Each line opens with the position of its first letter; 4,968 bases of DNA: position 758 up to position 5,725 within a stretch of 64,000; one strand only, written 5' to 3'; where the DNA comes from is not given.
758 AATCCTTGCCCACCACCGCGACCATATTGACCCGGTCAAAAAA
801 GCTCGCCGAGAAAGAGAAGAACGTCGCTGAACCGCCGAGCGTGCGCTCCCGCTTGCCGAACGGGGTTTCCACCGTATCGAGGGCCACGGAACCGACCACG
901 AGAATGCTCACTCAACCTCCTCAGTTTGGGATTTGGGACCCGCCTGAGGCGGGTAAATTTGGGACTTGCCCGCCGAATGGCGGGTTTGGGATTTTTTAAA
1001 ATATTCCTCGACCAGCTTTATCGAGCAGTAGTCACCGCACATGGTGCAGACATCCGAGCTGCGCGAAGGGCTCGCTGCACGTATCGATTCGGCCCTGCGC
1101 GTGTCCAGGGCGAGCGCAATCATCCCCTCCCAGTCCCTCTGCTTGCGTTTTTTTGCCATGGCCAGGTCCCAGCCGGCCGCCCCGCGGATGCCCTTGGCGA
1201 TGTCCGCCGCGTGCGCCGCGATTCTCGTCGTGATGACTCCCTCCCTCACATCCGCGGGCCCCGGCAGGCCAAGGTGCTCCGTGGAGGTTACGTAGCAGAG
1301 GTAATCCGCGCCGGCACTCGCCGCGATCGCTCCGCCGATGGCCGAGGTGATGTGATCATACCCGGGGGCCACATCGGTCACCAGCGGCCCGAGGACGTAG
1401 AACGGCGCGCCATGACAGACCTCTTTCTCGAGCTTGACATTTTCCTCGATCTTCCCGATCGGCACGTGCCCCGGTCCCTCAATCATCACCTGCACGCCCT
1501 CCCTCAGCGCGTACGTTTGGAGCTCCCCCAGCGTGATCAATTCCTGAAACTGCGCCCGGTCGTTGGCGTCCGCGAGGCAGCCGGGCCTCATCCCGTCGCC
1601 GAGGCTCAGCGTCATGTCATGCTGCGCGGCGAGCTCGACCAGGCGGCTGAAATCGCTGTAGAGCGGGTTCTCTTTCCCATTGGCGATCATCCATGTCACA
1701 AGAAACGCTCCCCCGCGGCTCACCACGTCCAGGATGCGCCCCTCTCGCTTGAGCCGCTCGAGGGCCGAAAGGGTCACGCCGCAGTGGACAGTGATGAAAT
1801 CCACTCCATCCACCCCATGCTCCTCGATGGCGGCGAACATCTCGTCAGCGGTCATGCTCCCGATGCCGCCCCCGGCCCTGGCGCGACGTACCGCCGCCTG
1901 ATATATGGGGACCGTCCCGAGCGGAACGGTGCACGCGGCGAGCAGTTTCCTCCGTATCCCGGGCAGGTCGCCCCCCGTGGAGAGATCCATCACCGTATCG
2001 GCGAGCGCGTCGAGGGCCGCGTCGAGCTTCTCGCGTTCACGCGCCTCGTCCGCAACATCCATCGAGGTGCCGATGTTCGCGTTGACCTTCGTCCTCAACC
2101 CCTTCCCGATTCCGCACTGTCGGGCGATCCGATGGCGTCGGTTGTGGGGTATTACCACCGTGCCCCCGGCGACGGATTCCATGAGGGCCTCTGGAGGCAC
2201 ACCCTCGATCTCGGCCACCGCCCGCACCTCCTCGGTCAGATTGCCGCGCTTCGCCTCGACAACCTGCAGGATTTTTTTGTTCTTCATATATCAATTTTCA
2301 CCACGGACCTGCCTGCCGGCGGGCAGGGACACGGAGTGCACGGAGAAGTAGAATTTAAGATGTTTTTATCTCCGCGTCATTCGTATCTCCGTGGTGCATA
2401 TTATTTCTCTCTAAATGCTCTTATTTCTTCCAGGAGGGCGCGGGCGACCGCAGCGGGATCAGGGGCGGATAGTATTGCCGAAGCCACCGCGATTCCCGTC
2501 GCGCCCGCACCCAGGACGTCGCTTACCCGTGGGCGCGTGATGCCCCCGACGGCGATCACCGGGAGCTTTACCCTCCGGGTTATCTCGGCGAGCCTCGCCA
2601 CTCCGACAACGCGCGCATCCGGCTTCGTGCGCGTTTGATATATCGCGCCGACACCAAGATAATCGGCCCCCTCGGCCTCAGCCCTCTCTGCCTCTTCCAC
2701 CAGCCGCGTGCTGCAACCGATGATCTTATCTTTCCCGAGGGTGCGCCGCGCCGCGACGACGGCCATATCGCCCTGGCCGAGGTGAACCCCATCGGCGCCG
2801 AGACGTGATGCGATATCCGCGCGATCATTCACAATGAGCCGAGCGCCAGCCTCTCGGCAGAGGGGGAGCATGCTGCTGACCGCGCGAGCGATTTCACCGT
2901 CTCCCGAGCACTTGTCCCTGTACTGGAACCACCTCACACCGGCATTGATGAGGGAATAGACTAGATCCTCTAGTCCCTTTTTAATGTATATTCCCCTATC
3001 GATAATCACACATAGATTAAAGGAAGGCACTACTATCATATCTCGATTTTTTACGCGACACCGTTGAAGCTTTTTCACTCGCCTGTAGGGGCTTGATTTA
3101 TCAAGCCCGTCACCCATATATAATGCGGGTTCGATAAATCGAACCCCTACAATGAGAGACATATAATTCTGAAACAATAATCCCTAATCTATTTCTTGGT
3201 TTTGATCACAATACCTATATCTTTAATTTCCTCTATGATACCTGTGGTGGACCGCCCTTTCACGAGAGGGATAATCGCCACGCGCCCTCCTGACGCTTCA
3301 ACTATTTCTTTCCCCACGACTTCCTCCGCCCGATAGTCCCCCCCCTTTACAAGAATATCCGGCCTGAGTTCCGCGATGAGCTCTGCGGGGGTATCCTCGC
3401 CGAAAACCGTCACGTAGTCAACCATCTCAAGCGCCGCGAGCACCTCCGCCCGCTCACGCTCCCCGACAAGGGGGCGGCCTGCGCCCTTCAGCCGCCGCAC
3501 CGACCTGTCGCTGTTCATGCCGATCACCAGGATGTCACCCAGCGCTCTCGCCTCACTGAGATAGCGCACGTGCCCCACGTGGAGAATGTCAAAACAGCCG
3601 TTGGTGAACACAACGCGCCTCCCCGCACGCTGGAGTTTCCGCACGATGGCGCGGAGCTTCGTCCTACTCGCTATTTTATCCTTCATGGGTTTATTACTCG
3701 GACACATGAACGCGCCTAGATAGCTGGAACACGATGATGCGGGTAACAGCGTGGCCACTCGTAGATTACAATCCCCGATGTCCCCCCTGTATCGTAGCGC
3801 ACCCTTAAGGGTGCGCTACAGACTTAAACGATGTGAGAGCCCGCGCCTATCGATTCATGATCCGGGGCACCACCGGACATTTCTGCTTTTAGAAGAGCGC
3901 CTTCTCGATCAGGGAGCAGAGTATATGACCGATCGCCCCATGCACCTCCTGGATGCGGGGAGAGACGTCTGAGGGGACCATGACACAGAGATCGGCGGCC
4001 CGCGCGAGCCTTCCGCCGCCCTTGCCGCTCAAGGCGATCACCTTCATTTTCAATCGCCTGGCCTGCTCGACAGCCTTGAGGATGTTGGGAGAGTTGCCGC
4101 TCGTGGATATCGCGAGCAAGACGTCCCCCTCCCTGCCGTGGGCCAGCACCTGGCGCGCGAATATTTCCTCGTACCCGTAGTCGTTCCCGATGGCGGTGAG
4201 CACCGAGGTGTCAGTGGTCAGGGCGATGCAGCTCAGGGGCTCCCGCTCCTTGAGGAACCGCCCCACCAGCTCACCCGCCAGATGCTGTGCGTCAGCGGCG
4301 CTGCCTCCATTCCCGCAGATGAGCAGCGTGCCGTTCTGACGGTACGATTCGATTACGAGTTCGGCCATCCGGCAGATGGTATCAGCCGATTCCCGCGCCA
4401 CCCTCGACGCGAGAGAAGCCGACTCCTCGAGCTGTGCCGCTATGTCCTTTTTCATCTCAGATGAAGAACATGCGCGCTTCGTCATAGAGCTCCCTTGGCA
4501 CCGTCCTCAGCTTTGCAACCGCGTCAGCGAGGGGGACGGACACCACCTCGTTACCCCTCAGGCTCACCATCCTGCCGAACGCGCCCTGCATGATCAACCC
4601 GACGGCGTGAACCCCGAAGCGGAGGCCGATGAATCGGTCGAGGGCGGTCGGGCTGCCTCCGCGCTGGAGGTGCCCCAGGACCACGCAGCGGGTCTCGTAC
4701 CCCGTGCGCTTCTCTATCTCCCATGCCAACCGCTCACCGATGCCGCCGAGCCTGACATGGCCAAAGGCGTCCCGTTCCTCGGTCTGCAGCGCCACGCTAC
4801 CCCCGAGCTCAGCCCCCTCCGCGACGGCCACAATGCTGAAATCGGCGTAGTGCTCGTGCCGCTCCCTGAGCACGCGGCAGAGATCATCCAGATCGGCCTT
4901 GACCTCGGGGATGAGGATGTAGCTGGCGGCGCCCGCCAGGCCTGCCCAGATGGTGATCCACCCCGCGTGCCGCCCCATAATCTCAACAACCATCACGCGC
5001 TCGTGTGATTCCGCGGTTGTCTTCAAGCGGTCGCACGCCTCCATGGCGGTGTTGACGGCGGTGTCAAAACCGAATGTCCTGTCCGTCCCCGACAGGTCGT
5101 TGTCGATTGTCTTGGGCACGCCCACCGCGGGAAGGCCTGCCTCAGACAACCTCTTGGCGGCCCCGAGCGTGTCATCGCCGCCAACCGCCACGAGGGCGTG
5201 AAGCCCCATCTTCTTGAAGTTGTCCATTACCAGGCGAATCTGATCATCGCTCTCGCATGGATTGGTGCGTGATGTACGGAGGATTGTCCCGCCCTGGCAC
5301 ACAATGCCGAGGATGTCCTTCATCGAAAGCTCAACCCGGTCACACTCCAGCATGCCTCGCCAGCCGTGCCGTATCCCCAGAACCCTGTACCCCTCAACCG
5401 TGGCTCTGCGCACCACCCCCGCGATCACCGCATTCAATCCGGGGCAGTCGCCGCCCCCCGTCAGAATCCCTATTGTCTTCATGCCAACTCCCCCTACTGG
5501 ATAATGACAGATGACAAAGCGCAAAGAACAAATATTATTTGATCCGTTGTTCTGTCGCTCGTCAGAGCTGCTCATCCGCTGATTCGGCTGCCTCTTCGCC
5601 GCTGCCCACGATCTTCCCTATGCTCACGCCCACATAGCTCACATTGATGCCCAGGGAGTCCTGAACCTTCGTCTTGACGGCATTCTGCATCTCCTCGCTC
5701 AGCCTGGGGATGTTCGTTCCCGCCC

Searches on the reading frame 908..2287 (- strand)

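Call 83: search_protein_families(library=pfam, proteins=[window:908-2287:-], max_evalue=0.001)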
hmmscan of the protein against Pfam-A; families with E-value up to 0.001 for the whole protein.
window:908-2287:- (459 aa): 1 family
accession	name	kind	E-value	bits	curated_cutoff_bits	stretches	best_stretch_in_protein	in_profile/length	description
PF01964.24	ThiC_Rad_SAM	-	1.3e-184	614.2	25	1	8-427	2-419/420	Radical SAM ThiC family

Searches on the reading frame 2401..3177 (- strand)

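Call 83: search_protein_families(library=pfam, proteins=[window:2401-3177:-], max_evalue=0.001)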
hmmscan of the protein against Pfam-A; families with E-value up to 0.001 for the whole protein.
window:2401-3177:- (258 aa): 4 families
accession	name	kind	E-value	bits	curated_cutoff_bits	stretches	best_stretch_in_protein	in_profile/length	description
PF02581.23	TMP-TENI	-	3.4e-58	196.4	27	1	55-235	1-180/180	Thiamine monophosphate synthase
PF03060.21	NMO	-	1.9e-05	24.7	28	1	134-242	122-232/331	Nitronate monooxygenase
PF05690.20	ThiG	-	5e-05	23.2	23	1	195-255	166-227/247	Thiazole biosynthesis protein ThiG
PF04481.18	DUF561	-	0.00062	19.5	21.6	0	196-247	178-229/243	Protein of unknown function (DUF561)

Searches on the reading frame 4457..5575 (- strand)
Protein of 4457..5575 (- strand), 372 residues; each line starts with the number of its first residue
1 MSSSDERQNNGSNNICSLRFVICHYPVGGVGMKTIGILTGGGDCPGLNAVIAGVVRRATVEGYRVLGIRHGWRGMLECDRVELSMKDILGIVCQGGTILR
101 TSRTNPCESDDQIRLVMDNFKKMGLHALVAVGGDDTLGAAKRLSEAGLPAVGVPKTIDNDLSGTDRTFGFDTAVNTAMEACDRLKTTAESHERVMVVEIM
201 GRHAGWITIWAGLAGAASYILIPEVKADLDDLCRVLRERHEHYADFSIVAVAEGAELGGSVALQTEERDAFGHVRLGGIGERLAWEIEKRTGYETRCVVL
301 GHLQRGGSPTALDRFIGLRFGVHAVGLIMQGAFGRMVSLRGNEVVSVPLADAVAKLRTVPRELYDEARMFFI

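Call 83: search_protein_families(library=pfam, proteins=[window:4457-5575:-], max_evalue=0.001)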
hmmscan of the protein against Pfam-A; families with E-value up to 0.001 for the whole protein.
window:4457-5575:- (372 aa): 1 family
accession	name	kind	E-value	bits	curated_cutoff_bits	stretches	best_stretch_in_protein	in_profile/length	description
PF00365.25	PFK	-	2.7e-104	348.9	30.9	1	35-327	2-276/277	Phosphofructokinase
